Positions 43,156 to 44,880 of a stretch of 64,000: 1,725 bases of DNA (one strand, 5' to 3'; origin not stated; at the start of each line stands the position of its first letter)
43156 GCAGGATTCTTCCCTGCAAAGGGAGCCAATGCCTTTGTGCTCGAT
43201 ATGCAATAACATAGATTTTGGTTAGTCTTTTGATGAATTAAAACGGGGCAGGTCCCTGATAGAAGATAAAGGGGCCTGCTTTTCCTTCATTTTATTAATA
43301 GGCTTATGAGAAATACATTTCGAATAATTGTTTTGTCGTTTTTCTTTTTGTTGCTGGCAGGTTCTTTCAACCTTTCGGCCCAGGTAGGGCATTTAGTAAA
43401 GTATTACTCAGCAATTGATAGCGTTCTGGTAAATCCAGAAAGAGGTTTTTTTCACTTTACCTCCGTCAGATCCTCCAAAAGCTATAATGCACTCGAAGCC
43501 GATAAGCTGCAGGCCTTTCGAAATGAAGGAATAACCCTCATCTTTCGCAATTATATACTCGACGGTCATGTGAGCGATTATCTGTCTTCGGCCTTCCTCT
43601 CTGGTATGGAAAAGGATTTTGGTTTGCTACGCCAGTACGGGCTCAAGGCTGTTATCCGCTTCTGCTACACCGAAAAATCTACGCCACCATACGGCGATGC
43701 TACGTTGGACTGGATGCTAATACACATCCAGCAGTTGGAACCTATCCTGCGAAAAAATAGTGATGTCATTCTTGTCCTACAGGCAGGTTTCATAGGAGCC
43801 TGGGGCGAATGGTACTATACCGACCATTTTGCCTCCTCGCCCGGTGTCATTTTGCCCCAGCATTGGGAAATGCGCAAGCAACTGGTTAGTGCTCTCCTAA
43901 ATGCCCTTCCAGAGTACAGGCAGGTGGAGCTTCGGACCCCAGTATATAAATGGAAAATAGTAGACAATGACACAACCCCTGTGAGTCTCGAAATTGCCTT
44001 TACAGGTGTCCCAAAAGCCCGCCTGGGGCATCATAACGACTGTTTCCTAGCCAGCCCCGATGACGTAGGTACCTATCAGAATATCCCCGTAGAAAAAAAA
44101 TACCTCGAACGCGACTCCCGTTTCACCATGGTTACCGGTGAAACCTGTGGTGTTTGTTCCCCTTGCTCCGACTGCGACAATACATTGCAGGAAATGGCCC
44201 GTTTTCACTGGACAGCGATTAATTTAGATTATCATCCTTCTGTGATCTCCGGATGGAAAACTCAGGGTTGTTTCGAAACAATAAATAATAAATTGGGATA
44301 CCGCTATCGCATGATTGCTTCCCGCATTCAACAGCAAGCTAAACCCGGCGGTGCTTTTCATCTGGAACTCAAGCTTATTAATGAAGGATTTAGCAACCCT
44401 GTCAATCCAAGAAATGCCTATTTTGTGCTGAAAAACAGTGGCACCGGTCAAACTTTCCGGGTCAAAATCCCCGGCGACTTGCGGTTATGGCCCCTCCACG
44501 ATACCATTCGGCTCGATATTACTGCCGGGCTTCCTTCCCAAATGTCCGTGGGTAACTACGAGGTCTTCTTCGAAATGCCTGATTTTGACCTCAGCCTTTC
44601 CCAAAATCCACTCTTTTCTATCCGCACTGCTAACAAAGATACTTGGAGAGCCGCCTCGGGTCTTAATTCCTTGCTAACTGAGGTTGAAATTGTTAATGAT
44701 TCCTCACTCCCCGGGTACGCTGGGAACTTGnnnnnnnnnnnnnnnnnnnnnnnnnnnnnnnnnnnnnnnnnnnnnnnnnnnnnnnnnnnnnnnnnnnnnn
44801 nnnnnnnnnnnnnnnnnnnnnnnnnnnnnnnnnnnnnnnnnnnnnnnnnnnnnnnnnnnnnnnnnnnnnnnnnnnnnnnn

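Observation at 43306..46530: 1074-aa T9SS cargo with a DUF-type catalytic region as the candidate depolymerase of the locus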

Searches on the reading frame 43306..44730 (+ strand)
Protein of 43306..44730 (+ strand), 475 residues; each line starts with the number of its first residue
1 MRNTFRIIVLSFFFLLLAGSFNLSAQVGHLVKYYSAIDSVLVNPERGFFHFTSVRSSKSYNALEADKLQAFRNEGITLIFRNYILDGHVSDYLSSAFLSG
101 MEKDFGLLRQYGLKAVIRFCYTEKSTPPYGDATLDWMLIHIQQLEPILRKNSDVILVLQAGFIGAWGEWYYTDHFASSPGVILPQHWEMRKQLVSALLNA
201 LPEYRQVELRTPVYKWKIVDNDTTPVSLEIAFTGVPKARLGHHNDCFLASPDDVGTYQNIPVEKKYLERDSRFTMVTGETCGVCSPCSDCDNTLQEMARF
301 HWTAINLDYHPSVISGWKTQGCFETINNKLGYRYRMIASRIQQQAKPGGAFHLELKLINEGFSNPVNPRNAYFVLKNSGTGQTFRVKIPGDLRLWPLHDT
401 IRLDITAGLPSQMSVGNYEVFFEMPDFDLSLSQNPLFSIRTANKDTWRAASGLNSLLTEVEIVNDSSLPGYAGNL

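Call 17: find_homologous_proteins(query=window:43306-44730:+, max_evalue=0.00001)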
Query window:43306-44730:+ (475 aa): 2202 proteins with E <= 0.00001 among 8000 candidates; the best 120 are listed.
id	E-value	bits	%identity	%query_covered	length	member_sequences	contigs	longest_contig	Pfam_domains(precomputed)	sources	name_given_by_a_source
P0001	9.6e-140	484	48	93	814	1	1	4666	PF16116.11,PF16173.11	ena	-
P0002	1.5e-137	477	49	93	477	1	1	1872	PF16116.11,PF16173.11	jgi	jgi:hypothetical protein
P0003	2.1e-132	460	45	98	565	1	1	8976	PF18962.8,PF16116.11,PF16173.11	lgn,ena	-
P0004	5.6e-131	456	44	99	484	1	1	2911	PF16116.11,PF16173.11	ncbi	-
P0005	1.8e-129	451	45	93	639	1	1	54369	PF16116.11,PF16173.11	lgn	-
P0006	4.5e-126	439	43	96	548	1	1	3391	PF18962.8,PF16116.11,PF16173.11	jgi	jgi:Domain of unknown function (DUF4832)/Domain of unknown function (DUF4874)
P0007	8.2e-124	432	43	96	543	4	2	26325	PF18962.8,PF16116.11,PF16173.11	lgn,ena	-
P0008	2.3e-123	430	43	97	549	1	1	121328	PF18962.8,PF16116.11,PF16173.11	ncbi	-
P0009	3.1e-122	427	37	96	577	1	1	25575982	PF16116.11,PF16173.11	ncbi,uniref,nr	ncbi:uncharacterized protein LOC118421762 [Branchiostoma floridae]|uniref:Uncharacterized protein LO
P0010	9.0e-118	412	45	93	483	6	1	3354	PF16116.11,PF16173.11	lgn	-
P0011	6.3e-115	403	44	95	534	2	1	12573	PF18962.8,PF16116.11,PF16173.11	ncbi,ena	-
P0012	9.1e-115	402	42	95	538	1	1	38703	PF18962.8,PF16116.11,PF16173.11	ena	-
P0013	9.6e-115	402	42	95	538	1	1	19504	PF18962.8,PF16116.11,PF16173.11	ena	-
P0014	1.1e-114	402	43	93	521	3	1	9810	PF16116.11,PF16173.11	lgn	-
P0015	4.4e-114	400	44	92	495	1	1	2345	PF16116.11,PF16173.11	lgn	-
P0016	9.0e-114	399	42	95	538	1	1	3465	PF18962.8,PF16116.11,PF16173.11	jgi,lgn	jgi:hypothetical protein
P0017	1.6e-113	398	42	95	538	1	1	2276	PF18962.8,PF16116.11,PF16173.11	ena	-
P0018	2.3e-113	397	41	95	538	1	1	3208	PF18962.8,PF16116.11,PF16173.11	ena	-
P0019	5.6e-113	396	41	95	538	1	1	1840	PF18962.8,PF16116.11,PF16173.11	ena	-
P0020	5.9e-113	396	42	95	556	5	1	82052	PF18962.8,PF16116.11,PF16173.11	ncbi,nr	ncbi:MAG: DUF4832 domain-containing protein [Flavobacterium sp.]|nr:MAG: DUF4832 domain-containing p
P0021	7.6e-113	396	42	99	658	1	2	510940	PF18962.8,PF16116.11,PF16173.11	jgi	-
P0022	1.3e-112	395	43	91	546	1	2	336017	PF18962.8,PF16116.11,PF16173.11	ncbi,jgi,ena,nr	ncbi:MAG TPA: DUF4832 domain-containing protein [Flavobacterium sp.]|nr:DUF4832 domain-containing pr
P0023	1.5e-112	395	42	90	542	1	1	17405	PF18962.8,PF16116.11,PF16173.11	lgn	-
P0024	1.6e-112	395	42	94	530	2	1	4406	PF18962.8,PF16116.11,PF16173.11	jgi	-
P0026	1.7e-112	395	41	99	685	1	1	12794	PF18962.8,PF16116.11,PF16173.11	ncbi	-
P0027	2.3e-112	394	41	95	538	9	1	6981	PF18962.8,PF16116.11,PF16173.11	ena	-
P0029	5.5e-112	393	42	96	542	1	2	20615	PF18962.8,PF16116.11,PF16173.11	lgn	-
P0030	6.0e-112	393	42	97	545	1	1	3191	PF18962.8,PF16116.11,PF16173.11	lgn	-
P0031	6.7e-112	393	42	96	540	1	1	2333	PF18962.8,PF16116.11,PF16173.11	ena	-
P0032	6.8e-112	393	42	95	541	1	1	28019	PF18962.8,PF16116.11,PF16173.11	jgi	jgi:hypothetical protein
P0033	9.8e-112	392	43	93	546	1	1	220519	PF18962.8,PF16116.11,PF16173.11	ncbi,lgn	-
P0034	1.5e-111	391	43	90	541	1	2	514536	PF18962.8,PF16116.11,PF16173.11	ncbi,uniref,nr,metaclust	ncbi:hypothetical protein FEDK69T_04390 [Flavobacterium enshiense DK69]|uniref:T9SS type A sorting d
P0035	1.8e-111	391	42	96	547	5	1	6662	PF18962.8,PF16116.11,PF16173.11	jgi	jgi:hypothetical protein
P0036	3.2e-111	390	44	88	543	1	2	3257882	PF18962.8,PF16116.11,PF16173.11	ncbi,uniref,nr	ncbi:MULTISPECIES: DUF4832 domain-containing protein [Flavobacterium]|uniref:T9SS type A sorting dom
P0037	3.6e-111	390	43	93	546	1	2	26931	PF18962.8,PF16116.11,PF16173.11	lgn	-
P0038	9.1e-111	389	42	95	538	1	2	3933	PF18962.8,PF16116.11,PF16173.11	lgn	-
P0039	1.2e-110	389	43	90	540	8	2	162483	PF18962.8,PF16116.11,PF16173.11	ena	-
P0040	1.4e-110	388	43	93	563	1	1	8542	PF18962.8,PF16116.11,PF16173.11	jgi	jgi:hypothetical protein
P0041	2.1e-110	388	42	91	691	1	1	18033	PF18962.8,PF16116.11,PF13860.13,PF16173.11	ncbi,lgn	-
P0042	2.2e-110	388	42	95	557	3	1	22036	PF18962.8,PF16116.11,PF16173.11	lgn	-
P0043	2.2e-110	388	41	99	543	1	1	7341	PF18962.8,PF16116.11,PF16173.11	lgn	-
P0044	2.3e-110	388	44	89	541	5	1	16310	PF18962.8,PF16116.11,PF16173.11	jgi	jgi:hypothetical protein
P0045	2.8e-110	387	42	97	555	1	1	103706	PF18962.8,PF16116.11,PF16173.11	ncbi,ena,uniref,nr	ncbi:DUF4832 domain-containing protein [Flavobacterium sp.]|uniref:T9SS type A sorting domain-contai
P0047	3.6e-110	387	43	91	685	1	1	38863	PF18962.8,PF16116.11,PF00041.28,PF16173.11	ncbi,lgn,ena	-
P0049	6.4e-110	386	43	94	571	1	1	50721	PF18962.8,PF16116.11,PF16173.11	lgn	-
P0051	7.5e-110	386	43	95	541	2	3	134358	PF18962.8,PF16116.11,PF16173.11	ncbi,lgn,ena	-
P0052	1.3e-109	385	42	93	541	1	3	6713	PF18962.8,PF16116.11,PF16173.11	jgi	jgi:hypothetical protein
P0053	1.5e-109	385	40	92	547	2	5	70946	PF18962.8,PF16116.11,PF16173.11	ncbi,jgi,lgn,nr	ncbi:MAG: DUF4832 domain-containing protein [Flavobacteriaceae bacterium]|jgi:hypothetical protein|n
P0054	1.8e-109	385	41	90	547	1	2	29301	PF18962.8,PF16116.11,PF16173.11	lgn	-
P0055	2.2e-109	384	42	98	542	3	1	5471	PF18962.8,PF16116.11,PF16173.11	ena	-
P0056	3.2e-109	384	41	95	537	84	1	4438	PF18962.8,PF16116.11,PF16173.11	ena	-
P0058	3.4e-109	384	42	89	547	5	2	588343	PF18962.8,PF16116.11,PF16173.11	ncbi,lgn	-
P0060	4.8e-109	383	41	99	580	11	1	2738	PF18962.8,PF16116.11,PF16173.11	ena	-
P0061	5.4e-109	383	41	95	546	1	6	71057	PF18962.8,PF16116.11,PF16173.11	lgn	-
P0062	5.8e-109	383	40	96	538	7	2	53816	PF18962.8,PF16116.11,PF16173.11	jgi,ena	jgi:hypothetical protein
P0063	6.0e-109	383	42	91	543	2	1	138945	PF18962.8,PF16116.11,PF16173.11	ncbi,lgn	ncbi:MAG TPA: DUF4832 domain-containing protein [Flavobacterium sp.]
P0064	6.8e-109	383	41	91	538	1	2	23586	PF18962.8,PF16116.11,PF16173.11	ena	-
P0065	6.9e-109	383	41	95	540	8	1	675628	PF18962.8,PF16116.11,PF16173.11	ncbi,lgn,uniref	ncbi:Secretion system C-terminal sorting domain-containing protein [Flavobacterium longum]|uniref:T9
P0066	1.0e-108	382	41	97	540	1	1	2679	PF18962.8,PF16116.11,PF16173.11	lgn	-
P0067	1.2e-108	382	41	100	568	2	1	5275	PF18962.8,PF16116.11,PF16173.11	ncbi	ncbi:MAG: DUF4832 domain-containing protein [Bacteroidales bacterium]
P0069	1.4e-108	382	42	90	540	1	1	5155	PF18962.8,PF16116.11,PF16173.11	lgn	-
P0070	1.5e-108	382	42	92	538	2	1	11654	PF18962.8,PF16116.11,PF16173.11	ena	-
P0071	1.7e-108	381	41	92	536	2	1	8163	PF18962.8,PF16116.11,PF16173.11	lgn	-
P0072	3.0e-108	381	41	95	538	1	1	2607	PF18962.8,PF16116.11,PF16173.11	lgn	-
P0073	7.5e-108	379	42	95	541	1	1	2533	PF18962.8,PF16116.11,PF16173.11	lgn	-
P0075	8.9e-108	379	41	96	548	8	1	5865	PF18962.8,PF16116.11,PF16173.11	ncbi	ncbi:MAG: DUF4832 domain-containing protein [Flavobacterium sp.]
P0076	9.5e-108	379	41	89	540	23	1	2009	PF18962.8,PF16116.11,PF16173.11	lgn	-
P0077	9.9e-108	379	41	93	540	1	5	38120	PF18962.8,PF16116.11,PF16173.11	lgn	-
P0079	1.3e-107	378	39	97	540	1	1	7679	PF18962.8,PF16116.11,PF16173.11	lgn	-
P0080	1.5e-107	378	43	90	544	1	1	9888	PF18962.8,PF16116.11,PF16173.11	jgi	-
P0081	2.3e-107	378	41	97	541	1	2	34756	PF18962.8,PF16116.11,PF16173.11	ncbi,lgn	ncbi:MAG: DUF4832 domain-containing protein [Flavobacteriaceae bacterium]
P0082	2.3e-107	378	42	93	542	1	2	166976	PF18962.8,PF16116.11,PF16173.11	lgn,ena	-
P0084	3.0e-107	377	39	97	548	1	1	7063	PF18962.8,PF16116.11,PF16173.11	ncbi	ncbi:MAG: DUF4832 domain-containing protein [Flavobacterium sp.]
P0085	3.0e-107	377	40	97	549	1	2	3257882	PF18962.8,PF16116.11,PF16173.11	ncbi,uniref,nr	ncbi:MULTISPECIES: DUF4832 domain-containing protein [Flavobacterium]|uniref:T9SS type A sorting dom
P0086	3.8e-107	377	41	94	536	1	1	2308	PF18962.8,PF16116.11,PF16173.11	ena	-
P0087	3.8e-107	377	40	98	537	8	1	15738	PF18962.8,PF16116.11,PF16173.11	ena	-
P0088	4.7e-107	377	43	95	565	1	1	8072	PF18962.8,PF16116.11,PF16173.11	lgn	-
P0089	4.7e-107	377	39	97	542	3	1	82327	PF18962.8,PF16116.11,PF16173.11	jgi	jgi:hypothetical protein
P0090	5.3e-107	376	40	95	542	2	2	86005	PF18962.8,PF16116.11,PF16173.11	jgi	jgi:hypothetical protein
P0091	6.6e-107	376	40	97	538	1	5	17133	PF18962.8,PF16116.11,PF16173.11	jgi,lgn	jgi:hypothetical protein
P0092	6.6e-107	376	40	97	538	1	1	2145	PF18962.8,PF16116.11,PF16173.11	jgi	jgi:hypothetical protein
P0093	7.5e-107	376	41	90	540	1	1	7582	PF18962.8,PF16116.11,PF16173.11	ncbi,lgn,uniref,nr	ncbi:MAG TPA: DUF4832 domain-containing protein [Flavobacterium sp.]|uniref:DUF4832 domain-containin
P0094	1.1e-106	375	42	93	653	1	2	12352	PF18962.8,PF16116.11,PF16173.11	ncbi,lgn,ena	-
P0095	1.2e-106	375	40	97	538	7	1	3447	PF18962.8,PF16116.11,PF16173.11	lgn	-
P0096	1.3e-106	375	40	97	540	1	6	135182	PF18962.8,PF16116.11,PF16173.11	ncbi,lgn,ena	ncbi:MAG: DUF4832 domain-containing protein [Flavobacteriaceae bacterium]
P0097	1.4e-106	375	41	93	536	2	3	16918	PF18962.8,PF16116.11,PF16173.11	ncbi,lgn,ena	-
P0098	1.5e-106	375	41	89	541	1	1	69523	PF18962.8,PF16116.11,PF16173.11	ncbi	-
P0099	2.0e-106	375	41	96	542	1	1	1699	PF18962.8,PF16116.11,PF16173.11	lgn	-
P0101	2.8e-106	374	39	98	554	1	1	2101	PF18962.8,PF16116.11,PF16173.11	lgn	-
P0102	3.3e-106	374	41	91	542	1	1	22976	PF18962.8,PF16116.11,PF16173.11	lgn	-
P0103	4.6e-106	373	42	89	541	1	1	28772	PF18962.8,PF16116.11,PF16173.11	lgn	-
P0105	5.6e-106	373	41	97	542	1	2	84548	PF18962.8,PF16116.11,PF16173.11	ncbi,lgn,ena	-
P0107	6.0e-106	373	40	100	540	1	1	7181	PF18962.8,PF16116.11,PF16173.11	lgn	-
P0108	8.2e-106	373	39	94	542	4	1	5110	PF18962.8,PF16116.11,PF16173.11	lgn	-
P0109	8.5e-106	372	40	100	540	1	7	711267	PF18962.8,PF16116.11,PF16173.11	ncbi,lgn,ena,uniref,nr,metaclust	ncbi:hypothetical protein FCR2A7T_22100 [Flavobacterium cauense R2A-7]|uniref:Putative secreted prot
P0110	8.7e-106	372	40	100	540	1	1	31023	PF18962.8,PF16116.11,PF16173.11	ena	-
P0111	1.1e-105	372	42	90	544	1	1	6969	PF18962.8,PF16116.11,PF16173.11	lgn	-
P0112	1.3e-105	372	41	92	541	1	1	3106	PF18962.8,PF16116.11,PF16173.11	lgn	-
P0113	1.4e-105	372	41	90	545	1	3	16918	PF18962.8,PF16116.11,PF16173.11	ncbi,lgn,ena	-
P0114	1.5e-105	372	43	90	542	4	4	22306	PF18962.8,PF16116.11,PF16173.11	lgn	-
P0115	1.7e-105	371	42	92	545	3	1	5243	PF18962.8,PF16116.11,PF16173.11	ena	-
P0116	1.9e-105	371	42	91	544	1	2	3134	PF18962.8,PF16116.11,PF16173.11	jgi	jgi:Domain of unknown function (DUF4832)/Domain of unknown function (DUF4874)/Secretion system C-ter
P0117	1.9e-105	371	42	93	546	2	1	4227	PF18962.8,PF16116.11,PF16173.11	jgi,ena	-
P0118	2.0e-105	371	42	93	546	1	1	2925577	PF18962.8,PF16116.11,PF16173.11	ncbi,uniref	ncbi:DUF4832 domain-containing protein [Flavobacterium sp.]|uniref:T9SS type A sorting domain-contai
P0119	2.6e-105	371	41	95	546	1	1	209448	PF18962.8,PF16116.11,PF16173.11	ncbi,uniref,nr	ncbi:T9SS type A sorting domain-containing protein [Flavobacterium psychrotolerans]|uniref:Secretion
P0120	2.8e-105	371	41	96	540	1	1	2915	PF18962.8,PF16116.11,PF16173.11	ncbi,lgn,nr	ncbi:MAG: DUF4832 domain-containing protein [Flavobacterium sp.]|nr:MAG: DUF4832 domain-containing p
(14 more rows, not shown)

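Call 20: find_encoding_contigs(protein=P0005, flank=10000, max_places=2)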
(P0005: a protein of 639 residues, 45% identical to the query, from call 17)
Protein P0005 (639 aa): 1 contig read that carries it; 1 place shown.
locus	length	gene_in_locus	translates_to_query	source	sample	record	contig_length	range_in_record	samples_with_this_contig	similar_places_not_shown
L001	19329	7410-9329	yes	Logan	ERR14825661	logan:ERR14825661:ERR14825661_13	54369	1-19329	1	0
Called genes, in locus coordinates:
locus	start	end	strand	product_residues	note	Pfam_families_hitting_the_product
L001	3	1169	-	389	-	?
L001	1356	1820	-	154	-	-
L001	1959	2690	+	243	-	PF13505:OMP_b-brl, PF13568:OMP_b-brl_2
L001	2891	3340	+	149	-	PF05099:TerB (weak)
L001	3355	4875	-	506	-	PF16173:DUF4874, PF16116:DUF4832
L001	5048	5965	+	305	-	PF00801:PKD, PF18911:PKD_4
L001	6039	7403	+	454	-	PF01408:GFO_IDH_MocA, PF21252:Glyco_hydro_109_C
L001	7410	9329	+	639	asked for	PF16173:DUF4874, PF16116:DUF4832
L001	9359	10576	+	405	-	PF18962:Por_Secre_tail (weak)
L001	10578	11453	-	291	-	PF00892:EamA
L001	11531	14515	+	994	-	PF13620:CarboxypepD_reg, PF13715:CarbopepD_reg_2, PF07715:Plug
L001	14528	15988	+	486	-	PF14322:SusD-like_3, PF07980:SusD_RagB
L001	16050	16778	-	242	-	PF08220:HTH_DeoR, PF08279:HTH_11 (weak), PF00455:DeoRC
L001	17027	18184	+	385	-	PF01380:SIS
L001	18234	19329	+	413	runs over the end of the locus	PF08013:GatZ_KbaZ-like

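Call 21: find_encoding_contigs(protein=P0008, flank=10000, max_places=2)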
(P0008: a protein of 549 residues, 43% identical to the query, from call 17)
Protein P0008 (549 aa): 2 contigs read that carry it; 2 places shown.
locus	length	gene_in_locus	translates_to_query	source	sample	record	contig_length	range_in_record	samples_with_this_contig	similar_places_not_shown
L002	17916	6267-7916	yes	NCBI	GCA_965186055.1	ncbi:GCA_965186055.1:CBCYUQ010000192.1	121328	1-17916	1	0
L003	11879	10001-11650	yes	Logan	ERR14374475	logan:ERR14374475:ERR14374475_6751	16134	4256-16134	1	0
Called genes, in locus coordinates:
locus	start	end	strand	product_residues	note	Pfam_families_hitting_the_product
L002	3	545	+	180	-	?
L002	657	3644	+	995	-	PF13715:CarbopepD_reg_2, PF07715:Plug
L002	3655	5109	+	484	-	PF14322:SusD-like_3, PF07980:SusD_RagB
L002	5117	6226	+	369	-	-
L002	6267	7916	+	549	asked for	PF16173:DUF4874, PF16116:DUF4832, PF18962:Por_Secre_tail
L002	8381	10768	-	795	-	PF01433:Peptidase_M1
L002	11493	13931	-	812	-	PF13620:CarboxypepD_reg (weak), PF13715:CarbopepD_reg_2, PF22904:NOMO1-like_2nd (faint), PF07715:Plug (weak), PF00593:TonB_dep_Rec_b-barrel, PF14905:OMP_b-brl_3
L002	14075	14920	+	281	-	PF13474:SnoaL_3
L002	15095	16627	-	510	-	PF18962:Por_Secre_tail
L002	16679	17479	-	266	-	PF18962:Por_Secre_tail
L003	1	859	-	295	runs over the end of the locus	PF02899:Phage_int_SAM_1, PF00589:Phage_integrase, PF22823:MrpR_C_cat (weak)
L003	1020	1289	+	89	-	-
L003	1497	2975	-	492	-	PF00005:ABC_tran, PF00931:NB-ARC (faint), PF02463:SMC_N (weak), PF13191:AAA_16 (faint), PF13401:AAA_22 (faint), PF00005:ABC_tran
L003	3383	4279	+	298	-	PF18911:PKD_4, PF00801:PKD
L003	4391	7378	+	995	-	PF13715:CarbopepD_reg_2, PF07715:Plug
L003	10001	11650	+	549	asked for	PF16173:DUF4874, PF16116:DUF4832, PF18962:Por_Secre_tail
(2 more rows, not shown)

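Call 24: find_related_loci(query=A1, collection=genome_contigs, flank=10000)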
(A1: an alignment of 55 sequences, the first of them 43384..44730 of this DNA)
Query A1 (449 aa) in genome_contigs; peptide patterns used: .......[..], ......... (x = any residue, [..] = any of these).
600 stretches matched a pattern (row limit reached: there are more); 597 encode a relative of the query (tblastn E <= 1e-3); the best 80 are kept; 80 distinct loci.
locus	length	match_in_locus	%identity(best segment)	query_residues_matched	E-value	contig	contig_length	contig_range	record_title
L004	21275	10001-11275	50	15-447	2e-146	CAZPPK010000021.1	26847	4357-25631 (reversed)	MAG TPA_asm: uncultured Lentimicrobiaceae bacterium isolate SRP128015_co1_274 genome assembly, contig: NODE_2149_length_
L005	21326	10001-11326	49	6-449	2e-146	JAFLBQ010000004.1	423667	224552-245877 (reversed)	MAG: Cytophagales bacterium isolate UWPOB_CYTO1 gnl_X_DGMGIFFD_4, whole genome shotgun sequence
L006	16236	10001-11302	49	8-447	1e-143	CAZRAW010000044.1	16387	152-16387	MAG TPA_asm: uncultured Lentimicrobiaceae bacterium isolate SRP128015_co4_62 genome assembly, contig: NODE_784_length_16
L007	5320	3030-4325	49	8-447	2e-142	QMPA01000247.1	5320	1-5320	MAG: Bacteroidetes bacterium isolate B6_G9 B6_Guay9_scaffold_29122, whole genome shotgun sequence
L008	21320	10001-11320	45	8-448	9e-139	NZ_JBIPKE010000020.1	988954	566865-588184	Marinoscillum luteum strain KCTC 23939 k141_54, whole genome shotgun sequence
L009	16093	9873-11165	47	8-447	8e-134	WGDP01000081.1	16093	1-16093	MAG: Bacteroidales bacterium isolate S145_9 k151_13604, whole genome shotgun sequence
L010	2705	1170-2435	47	8-437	2e-140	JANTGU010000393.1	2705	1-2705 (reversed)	MAG: Bacteroidales bacterium isolate bin10084 c_000000045210, whole genome shotgun sequence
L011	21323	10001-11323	43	6-447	2e-128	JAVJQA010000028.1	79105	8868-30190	MAG: Marinoscillum sp. isolate E1-EBD-14 k141_29174, whole genome shotgun sequence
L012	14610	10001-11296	44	8-447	1e-127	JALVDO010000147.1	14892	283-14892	MAG: Saprospiraceae bacterium isolate 134-614_metabat2_scaf2bin.036 134-614_scaffold_1788_c1, whole genome shotgun seque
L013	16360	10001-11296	43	8-447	3e-126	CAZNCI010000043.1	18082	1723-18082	MAG TPA_asm: uncultured Saprospiraceae bacterium isolate SRP163575_co1_370 genome assembly, contig: NODE_6543_length_180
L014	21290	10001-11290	45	8-441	1e-124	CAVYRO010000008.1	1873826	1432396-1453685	MAG: uncultured Bacteroidales bacterium isolate MFD05684.bin.1.228 genome assembly, contig: contig_64193, whole genome s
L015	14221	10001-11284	44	8-441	2e-122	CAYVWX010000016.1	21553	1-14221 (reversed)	MAG TPA_asm: uncultured Lentimicrobiaceae bacterium isolate SRP163575_co1_344 genome assembly, contig: NODE_5012_length_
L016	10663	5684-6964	43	8-430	6e-120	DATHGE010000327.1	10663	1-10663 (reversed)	MAG TPA_asm: Flavobacterium sp. isolate SMAG_U12465 k141_184066, whole genome shotgun sequence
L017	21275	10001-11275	43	8-436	4e-118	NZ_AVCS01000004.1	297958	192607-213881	Flavobacterium enshiense DK69 FEDK69T_4, whole genome shotgun sequence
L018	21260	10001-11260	43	8-430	6e-118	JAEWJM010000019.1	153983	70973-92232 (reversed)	MAG: Bacteroidetes bacterium isolate OH_PBrB_151 k127_309958, whole genome shotgun sequence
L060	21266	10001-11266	40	5-436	7e-103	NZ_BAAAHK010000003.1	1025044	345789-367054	Kribbella koreensis strain JCM 10977 sequence03, whole genome shotgun sequence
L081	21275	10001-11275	37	7-448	7e-98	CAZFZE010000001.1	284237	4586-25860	MAG TPA_asm: uncultured Ignavibacterium sp. isolate binchicken_co190_19 genome assembly, contig: NODE_38_length_284237_c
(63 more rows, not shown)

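Call 26: predict_structure(alignment_id=A1)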
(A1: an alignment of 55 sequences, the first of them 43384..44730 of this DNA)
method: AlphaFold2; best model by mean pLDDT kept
length: 449 residues; sequences in the alignment: 55
mean_pLDDT: 95.7   pTM: 0.92
mean pLDDT of the five models: 95.7, 95.3, 95.3, 94.8, 94.4
residues with pLDDT >= 90: 414; 70-90: 34; 50-70: 1; < 50: 0
segments of 3 or more residues with pLDDT < 50: none
pLDDT, mean of each block of 10 residues (from residue 1): 93 96 96 94 97 98 97 98 98 95 96 99 98 91 89 92 97 98 94 95 97 95 87 94 97 93 96 98 90 96 98 98 97 98 97 97 95 97 97 98 97 98 98 96 92
secondary structure, 60 per line:
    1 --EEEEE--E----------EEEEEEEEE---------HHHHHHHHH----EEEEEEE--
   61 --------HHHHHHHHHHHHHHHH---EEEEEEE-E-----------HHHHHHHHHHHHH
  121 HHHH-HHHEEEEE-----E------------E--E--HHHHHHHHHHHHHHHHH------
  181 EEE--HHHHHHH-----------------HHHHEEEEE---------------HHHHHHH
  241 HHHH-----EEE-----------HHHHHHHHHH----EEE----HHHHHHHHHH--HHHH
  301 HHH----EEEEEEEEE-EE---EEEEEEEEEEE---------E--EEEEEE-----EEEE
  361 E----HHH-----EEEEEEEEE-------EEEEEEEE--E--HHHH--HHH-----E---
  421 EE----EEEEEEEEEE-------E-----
elements in order: E3-7 E21-29 H39-47 E52-58 H69-84 E88-94 H108-124 E129-133 H158-174 E181-183 H186-192 H210-213 E214-218 H234-244 E250-252 H264-273 E278-280 H285-294 H297-303 E308-316 E323-333 E346-351 E357-361 E374-382 E390-397 H403-406 E427-436
